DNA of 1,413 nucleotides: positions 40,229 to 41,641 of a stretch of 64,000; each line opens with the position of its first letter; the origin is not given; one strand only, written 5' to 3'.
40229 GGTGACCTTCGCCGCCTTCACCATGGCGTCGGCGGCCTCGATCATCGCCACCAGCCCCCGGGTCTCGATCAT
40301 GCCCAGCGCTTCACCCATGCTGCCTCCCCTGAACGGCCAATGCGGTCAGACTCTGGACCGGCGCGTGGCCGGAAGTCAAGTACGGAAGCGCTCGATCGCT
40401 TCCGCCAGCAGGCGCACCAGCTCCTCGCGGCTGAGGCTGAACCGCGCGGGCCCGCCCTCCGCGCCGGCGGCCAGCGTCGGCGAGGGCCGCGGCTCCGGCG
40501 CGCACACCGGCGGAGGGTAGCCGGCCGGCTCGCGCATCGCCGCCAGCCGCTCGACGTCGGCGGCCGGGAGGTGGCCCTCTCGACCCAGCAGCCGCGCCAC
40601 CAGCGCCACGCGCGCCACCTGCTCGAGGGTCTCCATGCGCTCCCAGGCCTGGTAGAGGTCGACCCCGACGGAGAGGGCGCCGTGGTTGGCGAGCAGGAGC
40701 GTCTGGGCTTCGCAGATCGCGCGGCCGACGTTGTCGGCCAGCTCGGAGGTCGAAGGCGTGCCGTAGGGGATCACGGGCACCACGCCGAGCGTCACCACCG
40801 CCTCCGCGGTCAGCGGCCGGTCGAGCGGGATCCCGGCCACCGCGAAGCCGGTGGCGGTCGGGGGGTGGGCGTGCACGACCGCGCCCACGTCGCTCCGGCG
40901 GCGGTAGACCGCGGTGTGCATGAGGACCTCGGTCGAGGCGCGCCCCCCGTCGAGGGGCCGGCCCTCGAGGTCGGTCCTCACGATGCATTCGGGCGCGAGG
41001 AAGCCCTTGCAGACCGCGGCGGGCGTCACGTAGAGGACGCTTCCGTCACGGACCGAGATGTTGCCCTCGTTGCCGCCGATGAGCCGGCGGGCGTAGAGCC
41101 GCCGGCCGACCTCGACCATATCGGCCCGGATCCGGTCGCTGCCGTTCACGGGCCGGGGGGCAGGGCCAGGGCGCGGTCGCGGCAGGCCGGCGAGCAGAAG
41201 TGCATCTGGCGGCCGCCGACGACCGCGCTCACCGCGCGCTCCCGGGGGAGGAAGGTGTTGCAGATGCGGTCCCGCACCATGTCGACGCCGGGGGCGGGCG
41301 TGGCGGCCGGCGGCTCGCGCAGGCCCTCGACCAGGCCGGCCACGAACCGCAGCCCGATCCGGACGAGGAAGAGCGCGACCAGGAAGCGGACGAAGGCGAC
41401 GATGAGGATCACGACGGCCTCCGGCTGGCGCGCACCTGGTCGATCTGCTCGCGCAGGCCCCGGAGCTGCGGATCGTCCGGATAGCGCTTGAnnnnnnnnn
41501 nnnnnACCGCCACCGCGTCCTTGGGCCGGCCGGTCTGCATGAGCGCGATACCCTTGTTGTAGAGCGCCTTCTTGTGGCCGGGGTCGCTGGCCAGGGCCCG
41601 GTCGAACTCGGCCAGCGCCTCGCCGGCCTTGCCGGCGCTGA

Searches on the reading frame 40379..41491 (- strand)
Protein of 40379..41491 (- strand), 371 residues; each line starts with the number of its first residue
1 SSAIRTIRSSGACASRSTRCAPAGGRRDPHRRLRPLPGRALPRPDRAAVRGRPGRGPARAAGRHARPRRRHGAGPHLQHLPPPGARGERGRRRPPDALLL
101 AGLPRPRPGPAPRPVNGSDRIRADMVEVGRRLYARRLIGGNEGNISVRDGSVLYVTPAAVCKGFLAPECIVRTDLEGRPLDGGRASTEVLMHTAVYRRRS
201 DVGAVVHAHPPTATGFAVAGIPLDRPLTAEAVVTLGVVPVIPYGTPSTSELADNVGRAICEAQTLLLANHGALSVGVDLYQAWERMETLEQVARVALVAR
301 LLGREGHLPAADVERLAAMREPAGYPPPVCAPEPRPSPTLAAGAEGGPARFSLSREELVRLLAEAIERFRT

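Call 21: search_protein_families(library=pfam, proteins=[window:40379-41491:-], max_evalue=0.001)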
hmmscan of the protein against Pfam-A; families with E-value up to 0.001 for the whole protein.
window:40379-41491:- (371 aa): 1 family
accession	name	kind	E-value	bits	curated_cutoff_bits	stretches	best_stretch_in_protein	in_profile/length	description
PF00596.27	Aldolase_II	-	5.1e-45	154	22.2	1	124-297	2-183/183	Class II Aldolase and Adducin N-terminal domain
